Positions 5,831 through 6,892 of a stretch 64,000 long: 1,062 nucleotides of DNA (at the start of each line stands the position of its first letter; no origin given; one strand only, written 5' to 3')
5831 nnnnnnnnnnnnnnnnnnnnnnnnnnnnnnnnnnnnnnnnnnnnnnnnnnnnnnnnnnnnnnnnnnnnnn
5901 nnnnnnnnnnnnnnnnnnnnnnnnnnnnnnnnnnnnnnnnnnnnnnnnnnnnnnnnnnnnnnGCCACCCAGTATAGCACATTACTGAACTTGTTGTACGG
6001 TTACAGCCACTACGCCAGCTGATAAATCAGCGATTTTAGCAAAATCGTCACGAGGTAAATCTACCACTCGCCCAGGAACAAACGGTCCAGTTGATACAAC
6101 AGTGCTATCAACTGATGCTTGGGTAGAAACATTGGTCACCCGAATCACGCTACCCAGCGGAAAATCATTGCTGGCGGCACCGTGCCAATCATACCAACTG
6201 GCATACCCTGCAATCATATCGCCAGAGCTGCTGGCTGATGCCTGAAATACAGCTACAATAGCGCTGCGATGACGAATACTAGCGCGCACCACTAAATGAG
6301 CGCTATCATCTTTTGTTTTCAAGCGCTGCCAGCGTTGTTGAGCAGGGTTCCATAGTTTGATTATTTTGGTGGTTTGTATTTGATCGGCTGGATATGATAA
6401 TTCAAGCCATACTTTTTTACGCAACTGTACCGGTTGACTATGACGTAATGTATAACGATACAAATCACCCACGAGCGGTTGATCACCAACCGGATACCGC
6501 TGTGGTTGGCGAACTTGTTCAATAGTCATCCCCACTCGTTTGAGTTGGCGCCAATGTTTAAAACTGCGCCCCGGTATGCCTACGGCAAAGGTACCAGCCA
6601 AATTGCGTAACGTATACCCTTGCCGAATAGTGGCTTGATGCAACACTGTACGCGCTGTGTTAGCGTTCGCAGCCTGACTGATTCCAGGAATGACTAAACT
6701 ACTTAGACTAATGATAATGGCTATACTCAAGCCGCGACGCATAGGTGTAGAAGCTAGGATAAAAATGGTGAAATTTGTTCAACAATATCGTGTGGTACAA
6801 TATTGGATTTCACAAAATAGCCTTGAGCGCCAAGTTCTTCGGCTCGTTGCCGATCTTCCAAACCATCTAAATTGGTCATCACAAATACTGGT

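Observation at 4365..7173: ftsE-ftsX co-transcribed with an RlpA-like DPBB protein and an orphan receiver domain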

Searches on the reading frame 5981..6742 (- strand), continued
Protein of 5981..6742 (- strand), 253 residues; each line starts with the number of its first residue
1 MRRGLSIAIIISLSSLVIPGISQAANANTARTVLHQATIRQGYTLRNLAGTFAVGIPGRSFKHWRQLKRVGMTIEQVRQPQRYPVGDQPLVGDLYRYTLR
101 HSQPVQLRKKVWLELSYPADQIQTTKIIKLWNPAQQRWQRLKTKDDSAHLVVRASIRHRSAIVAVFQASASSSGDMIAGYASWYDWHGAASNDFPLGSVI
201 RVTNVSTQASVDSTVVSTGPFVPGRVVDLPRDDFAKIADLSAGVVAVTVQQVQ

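Call 19: find_encoding_contigs(protein=P0035, flank=6000, max_places=2)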
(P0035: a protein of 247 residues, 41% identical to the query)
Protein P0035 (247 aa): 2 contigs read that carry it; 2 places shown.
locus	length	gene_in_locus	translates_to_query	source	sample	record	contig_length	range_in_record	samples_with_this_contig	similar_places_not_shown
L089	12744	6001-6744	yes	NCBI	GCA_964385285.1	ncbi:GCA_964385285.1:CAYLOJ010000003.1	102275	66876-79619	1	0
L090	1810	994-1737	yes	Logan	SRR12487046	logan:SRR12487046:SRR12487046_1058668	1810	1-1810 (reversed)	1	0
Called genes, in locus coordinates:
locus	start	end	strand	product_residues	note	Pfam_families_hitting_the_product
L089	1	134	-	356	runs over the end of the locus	PF00482:T2SSF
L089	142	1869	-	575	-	PF05157:MshEN, PF00437:T2SSE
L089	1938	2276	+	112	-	-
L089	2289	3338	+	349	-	PF00953:Glycos_transf_4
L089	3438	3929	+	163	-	-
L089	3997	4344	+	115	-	PF04977:DivIC (weak)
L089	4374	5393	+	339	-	PF13624:SurA_N_3, PF13616:Rotamase_3, PF00639:Rotamase, PF13145:Rotamase_2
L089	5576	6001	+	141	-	PF00072:Response_reg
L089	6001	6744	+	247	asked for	PF03330:DPBB_1 (weak)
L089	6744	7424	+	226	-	PF00005:ABC_tran, PF13401:AAA_22 (faint)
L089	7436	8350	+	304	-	PF18075:FtsX_ECD, PF02687:FtsX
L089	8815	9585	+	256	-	PF18761:Heliorhodopsin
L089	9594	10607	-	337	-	-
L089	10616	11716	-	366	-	PF01180:DHO_dh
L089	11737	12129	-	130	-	-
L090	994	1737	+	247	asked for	PF03330:DPBB_1 (weak)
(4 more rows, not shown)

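Call 30: predict_structure(alignment_id=A2)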
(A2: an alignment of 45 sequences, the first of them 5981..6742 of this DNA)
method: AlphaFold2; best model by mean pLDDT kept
length: 253 residues; sequences in the alignment: 45
mean_pLDDT: 91.3   pTM: 0.66
mean pLDDT of the five models: 91.3, 90.9, 90.7, 90.5, 90.6
residues with pLDDT >= 90: 212; 70-90: 10; 50-70: 28; < 50: 3
segments of 3 or more residues with pLDDT < 50: none
pLDDT, mean of each block of 10 residues (from residue 1): 56 56 73 97 97 98 96 97 92 97 96 98 97 95 98 98 93 74 97 94 97 96 95 98 97 87
secondary structure, 60 per line:
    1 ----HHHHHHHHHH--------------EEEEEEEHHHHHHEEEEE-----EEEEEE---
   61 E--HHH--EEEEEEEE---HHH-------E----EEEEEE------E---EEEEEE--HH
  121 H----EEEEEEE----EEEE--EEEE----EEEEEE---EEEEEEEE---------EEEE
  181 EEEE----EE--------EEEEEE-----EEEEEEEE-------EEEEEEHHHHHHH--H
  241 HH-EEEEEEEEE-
elements in order: H5-14 E29-35 H36-41 E42-46 E52-57 E69-76 E95-100 E111-116 E126-132 E137-140 E143-146 E151-156 E160-167 E177-184 E199-204 E210-217 E225-230 H231-237 E244-252

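Call 42: search_protein_families(library=pfam, proteins=[P0050], max_evalue=0.01)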
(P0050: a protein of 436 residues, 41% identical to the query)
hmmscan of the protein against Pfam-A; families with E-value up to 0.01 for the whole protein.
P0050 (436 aa): 4 families
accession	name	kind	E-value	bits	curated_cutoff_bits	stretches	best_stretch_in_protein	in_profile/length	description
PF00768.25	Peptidase_S11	-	4.5e-35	121.7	27.6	1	190-418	4-238/239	D-alanyl-D-alanine carboxypeptidase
PF03330.24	DPBB_1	-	2.7e-11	44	28.8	1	109-172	22-82/83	Lytic transglycolase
PF13354.11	Beta-lactamase2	-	6.6e-10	39.1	22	1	202-414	3-212/214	Beta-lactamase enzyme family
PF02113.21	Peptidase_S13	-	0.0051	16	22.8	0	194-235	12-55/444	D-Ala-D-Ala carboxypeptidase 3 (S13) family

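Call 68: fold_search(model_id=the predicted structure, library=pdb)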
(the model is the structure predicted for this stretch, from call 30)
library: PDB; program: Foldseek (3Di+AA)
matches with E <= 10: 1125; with E <= 0.001: 12
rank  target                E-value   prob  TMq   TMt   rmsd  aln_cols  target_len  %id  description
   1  4avr_A                3.8e-06  1.00  0.29  0.76   1.6        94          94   26  Crystal structure of the hypothetical protein Pa4485 from Pseudomonas aeruginosa (released 2013-01-09)
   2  3ud2_B                1.8e-05  1.00  0.40  0.33   7.9       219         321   14  Crystal structure of Selenomethionine ZU5A-ZU5B protein domains of human erythrocyte ankyrin (released 2012-02-22)
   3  9ce9_MODEL_1_A        6.6e-05  1.00  0.27  0.61   5.4       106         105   24  Solution NMR structure of the fungal loosenin PcaLOOL12 from Phanerochaete carnosa (released 2024-07-10)
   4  4d8o                  1.1e-04  1.00  0.37  0.20  13.8       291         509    9  Crystal Structure of the ankyrin-B ZU5-ZU5-UPA-DD tandem (released 2012-03-28)
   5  9ms5_C                1.9e-04  1.00  0.27  0.34   2.2        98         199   26  Crystal structure of an expansin (Ss_EXLX1) from Streptomyces sp. (released 2025-05-21)
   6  6m3p_E                2.2e-04  1.00  0.39  0.25  11.3       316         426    9  Crystal structure of AnkG/beta2-spectrin complex (released 2020-05-13)
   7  9ms5_A                3.7e-04  1.00  0.27  0.34   2.2        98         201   26  Crystal structure of an expansin (Ss_EXLX1) from Streptomyces sp. (released 2025-05-21)
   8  9y6s_9K               4.8e-04  0.99  0.31  0.17  15.3       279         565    8  96-nm repeat of the Leishmania tarentolae doublet microtubule (released 2025-12-17)
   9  6m3p_C                5.1e-04  1.00  0.38  0.25  10.9       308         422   11  Crystal structure of AnkG/beta2-spectrin complex (released 2020-05-13)
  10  5ntb_A                7.2e-04  1.00  0.27  0.60   3.3       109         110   21  Streptomyces papain inhibitor (SPI) (released 2018-03-07)
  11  3g5b                  7.2e-04  1.00  0.41  0.28  11.6       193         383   10  The structure of UNC5b cytoplasmic domain (released 2009-04-07)
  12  7wvr                  9.4e-04  1.00  0.28  0.35   2.2       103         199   24  Crystal structure of Talaromyces leycettanus JCM12802 expansin (released 2022-12-14)
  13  4dlo_B                1.1e-03  1.00  0.37  0.29   4.4       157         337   14  Crystal structure of the GAIN and HormR domains of brain angiogenesis inhibitor 3 (BAI3) (released 2012-02-22)
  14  6m3q_E                1.9e-03  0.99  0.36  0.22  14.4       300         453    8  Crystal structure of AnkB/beta4-spectrin complex (released 2020-05-13)
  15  3d30                  3.0e-03  1.00  0.28  0.33   2.9       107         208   17  Structure of an expansin like protein from Bacillus Subtilis at 1.9A resolution (released 2008-10-14)
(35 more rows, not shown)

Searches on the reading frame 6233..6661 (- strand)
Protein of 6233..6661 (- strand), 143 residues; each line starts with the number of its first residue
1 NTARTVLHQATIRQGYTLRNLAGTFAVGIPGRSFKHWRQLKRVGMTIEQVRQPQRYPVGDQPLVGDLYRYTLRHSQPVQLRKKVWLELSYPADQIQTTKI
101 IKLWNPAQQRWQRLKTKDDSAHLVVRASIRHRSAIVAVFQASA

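Call 41: search_protein_representatives(protein=window:6233-6661:-)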
Query: 143 residues. Proteins with E-value up to 0.001 (for the whole library): 25; up to 1e-10: 13; up to 1e-30: 0. The best 25 are listed.
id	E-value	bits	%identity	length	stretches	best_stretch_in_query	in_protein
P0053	5.3e-27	110.2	44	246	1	3-140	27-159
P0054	2.0e-25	105.1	44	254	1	3-140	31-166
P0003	1.3e-23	99.2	38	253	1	5-140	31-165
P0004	2.7e-23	98.2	39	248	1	4-141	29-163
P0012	7.7e-21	90.2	37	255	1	5-142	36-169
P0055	3.4e-20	88.2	36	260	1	3-143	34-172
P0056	5.9e-18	80.9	39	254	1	4-140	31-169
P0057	3.6e-17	78.3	34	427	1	4-142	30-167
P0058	8.9e-17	77.1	36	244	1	5-141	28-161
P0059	6.4e-13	64.6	34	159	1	3-140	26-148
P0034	9.2e-13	64.1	38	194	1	41-140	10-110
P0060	9.3e-13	64.1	26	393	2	7-139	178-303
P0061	1.1e-11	60.6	31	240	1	11-141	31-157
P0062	6.1e-10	55.0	25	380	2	7-140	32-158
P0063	1.1e-09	54.1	28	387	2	9-140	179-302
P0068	7.9e-05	38.4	26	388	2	6-120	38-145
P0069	1.3e-04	37.7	24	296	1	3-140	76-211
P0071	2.9e-04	36.6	32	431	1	3-140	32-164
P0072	4.5e-04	36.0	30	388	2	7-119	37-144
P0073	5.6e-04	35.7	30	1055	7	30-78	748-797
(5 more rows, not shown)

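Call 42: search_protein_families(library=pfam, proteins=[P0057, P0060, P0062, P0063, P0068, P0071, P0072, P0073, P0069], max_evalue=0.01)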
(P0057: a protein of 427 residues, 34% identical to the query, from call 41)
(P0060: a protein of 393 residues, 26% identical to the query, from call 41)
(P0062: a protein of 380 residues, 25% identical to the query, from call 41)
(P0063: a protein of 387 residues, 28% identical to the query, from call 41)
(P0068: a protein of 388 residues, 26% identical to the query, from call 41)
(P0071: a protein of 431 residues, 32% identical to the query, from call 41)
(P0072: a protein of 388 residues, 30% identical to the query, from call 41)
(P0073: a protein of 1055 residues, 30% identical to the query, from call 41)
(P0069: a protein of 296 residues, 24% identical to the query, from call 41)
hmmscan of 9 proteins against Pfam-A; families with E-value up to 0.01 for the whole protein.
P0057 (427 aa): 2 families
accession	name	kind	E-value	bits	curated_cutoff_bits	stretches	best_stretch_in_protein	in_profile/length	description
PF00768.25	Peptidase_S11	-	3.8e-51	174.3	27.6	1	182-405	9-238/239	D-alanyl-D-alanine carboxypeptidase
PF13354.11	Beta-lactamase2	-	7.1e-08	32.5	22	1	192-333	6-151/214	Beta-lactamase enzyme family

P0060 (393 aa): 2 families
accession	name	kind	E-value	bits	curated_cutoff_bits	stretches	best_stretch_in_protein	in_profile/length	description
PF03330.24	DPBB_1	-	3.3e-06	27.7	28.8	1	325-386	25-83/83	Lytic transglycolase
PF11932.13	DUF3450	-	0.0076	16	32.6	0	124-153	197-224/241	Protein of unknown function (DUF3450)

P0062 (380 aa): 1 family
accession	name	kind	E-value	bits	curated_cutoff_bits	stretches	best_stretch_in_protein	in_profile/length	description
PF03330.24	DPBB_1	-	4.1e-06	27.4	28.8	1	319-376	32-83/83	Lytic transglycolase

P0063 (387 aa): 1 family
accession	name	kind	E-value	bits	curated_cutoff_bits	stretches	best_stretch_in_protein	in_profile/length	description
PF03330.24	DPBB_1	-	1.8e-09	38.1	28.8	1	335-384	38-83/83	Lytic transglycolase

P0068 (388 aa): 1 family
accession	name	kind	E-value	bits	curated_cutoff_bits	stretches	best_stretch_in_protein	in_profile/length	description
PF03330.24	DPBB_1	-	9.2e-10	39.1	28.8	1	324-384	26-82/83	Lytic transglycolase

P0071 (431 aa): 3 families
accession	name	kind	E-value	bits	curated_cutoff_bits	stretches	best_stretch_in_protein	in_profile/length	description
PF00768.25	Peptidase_S11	-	5.7e-38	131.2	27.6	1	182-408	9-238/239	D-alanyl-D-alanine carboxypeptidase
PF13354.11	Beta-lactamase2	-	0.0025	17.7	22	1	200-308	13-121/214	Beta-lactamase enzyme family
PF02958.26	EcKL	-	0.0059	16.4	22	0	116-169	45-101/294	Ecdysteroid kinase-like family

P0072 (388 aa): 1 family
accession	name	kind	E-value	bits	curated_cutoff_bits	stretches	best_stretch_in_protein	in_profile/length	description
PF03330.24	DPBB_1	-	1.3e-12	48.2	28.8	1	320-383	23-83/83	Lytic transglycolase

P0073 (1055 aa): 9 families
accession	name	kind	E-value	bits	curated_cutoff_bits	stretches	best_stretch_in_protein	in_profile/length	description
PF17210.9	SdrD_B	-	3.5e-13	50.2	29.7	1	765-835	8-67/112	SdrD B-like domain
PF24233.1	DUF7446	-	1.6e-08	34.7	24.1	0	414-439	9-34/70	Family of unknown function (DUF7446)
PF13620.12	CarboxypepD_reg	-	4.9e-07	30.5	32.3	0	805-826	28-49/82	Carboxypeptidase regulatory-like domain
PF12019.13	GspH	-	2.9e-05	25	21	0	194-217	31-54/108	Type II transport protein GspH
PF20009.4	GEVED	-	4.2e-05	24.7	24.4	0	635-667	2-37/78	GEVED domain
PF08263.17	LRRNT_2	-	0.00011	22.9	20.7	0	44-59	11-26/41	Leucine rich repeat N-terminal domain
PF14657.12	Arm-DNA-bind_4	-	0.00011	22.2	22.3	0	54-67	13-26/47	Arm DNA-binding domain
PF12310.13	Elf-1_N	-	0.00068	20.7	22.9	0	236-254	32-50/108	Transcription factor protein N terminal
PF13405.12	EF-hand_6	-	0.0041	17.2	25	0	95-106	10-21/30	EF-hand domain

P0069 (296 aa): 1 family
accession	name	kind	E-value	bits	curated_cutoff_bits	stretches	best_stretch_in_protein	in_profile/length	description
PF03330.24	DPBB_1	-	4.3e-07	30.5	28.8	1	228-288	23-82/83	Lytic transglycolase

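Call 44: find_encoding_contigs(protein=P0057, flank=6000, max_places=3)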
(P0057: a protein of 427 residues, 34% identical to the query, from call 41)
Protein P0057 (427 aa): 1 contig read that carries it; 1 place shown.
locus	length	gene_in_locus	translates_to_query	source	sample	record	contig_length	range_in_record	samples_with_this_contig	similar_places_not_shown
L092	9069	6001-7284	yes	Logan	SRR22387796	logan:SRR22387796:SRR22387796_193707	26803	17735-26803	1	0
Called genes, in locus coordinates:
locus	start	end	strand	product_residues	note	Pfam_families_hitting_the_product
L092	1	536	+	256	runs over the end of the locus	PF20143:NAD_kinase_C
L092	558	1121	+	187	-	PF01725:Ham1p_like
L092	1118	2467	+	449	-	PF00753:Lactamase_B, PF23023:Anti-Pycsar_Apyc1, PF12706:Lactamase_B_2, PF16661:Lactamase_B_6, PF10996:Beta-Casp, PF07521:RMMBL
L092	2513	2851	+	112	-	-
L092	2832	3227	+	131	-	PF01687:Flavokinase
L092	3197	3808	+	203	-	PF00677:Lum_binding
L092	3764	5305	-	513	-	PF00672:HAMP, PF00512:HisKA, PF02518:HATPase_c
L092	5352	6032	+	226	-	PF18884:TSP3_bac (faint)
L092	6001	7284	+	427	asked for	PF00768:Peptidase_S11, PF13354:Beta-lactamase2 (weak)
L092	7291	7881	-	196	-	PF01174:SNO, PF07685:GATase_3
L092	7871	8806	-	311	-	PF01680:SOR_SNZ, PF05690:ThiG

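Call 45: find_encoding_contigs(protein=P0063, flank=6000, max_places=3)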
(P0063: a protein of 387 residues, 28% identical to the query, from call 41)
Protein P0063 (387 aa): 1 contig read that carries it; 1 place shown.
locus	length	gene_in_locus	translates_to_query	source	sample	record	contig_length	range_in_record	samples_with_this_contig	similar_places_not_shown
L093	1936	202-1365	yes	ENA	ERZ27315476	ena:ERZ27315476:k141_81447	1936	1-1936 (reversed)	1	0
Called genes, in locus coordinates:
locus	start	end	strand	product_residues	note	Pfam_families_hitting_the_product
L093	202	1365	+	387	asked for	PF03330:DPBB_1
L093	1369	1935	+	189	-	?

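Call 47: find_encoding_contigs(protein=P0072, flank=6000, max_places=3)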
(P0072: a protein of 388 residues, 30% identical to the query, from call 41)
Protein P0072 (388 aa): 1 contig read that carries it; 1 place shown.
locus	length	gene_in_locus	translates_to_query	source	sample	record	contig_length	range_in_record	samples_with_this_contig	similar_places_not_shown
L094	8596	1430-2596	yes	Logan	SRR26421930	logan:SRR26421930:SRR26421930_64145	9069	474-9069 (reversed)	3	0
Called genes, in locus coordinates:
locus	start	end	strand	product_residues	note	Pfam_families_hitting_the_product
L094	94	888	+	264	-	PF00561:Abhydrolase_1, PF12146:Hydrolase_4, PF12697:Abhydrolase_6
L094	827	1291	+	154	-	PF00072:Response_reg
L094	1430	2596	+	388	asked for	PF03330:DPBB_1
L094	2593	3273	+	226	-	PF00005:ABC_tran, PF13401:AAA_22 (faint)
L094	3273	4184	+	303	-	PF18075:FtsX_ECD, PF02687:FtsX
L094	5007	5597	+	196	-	PF10648:Gmad2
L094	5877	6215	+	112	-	PF04020:Phage_holin_4_2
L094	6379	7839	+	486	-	PF13229:Beta_helix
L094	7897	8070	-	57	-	-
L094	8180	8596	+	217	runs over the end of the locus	-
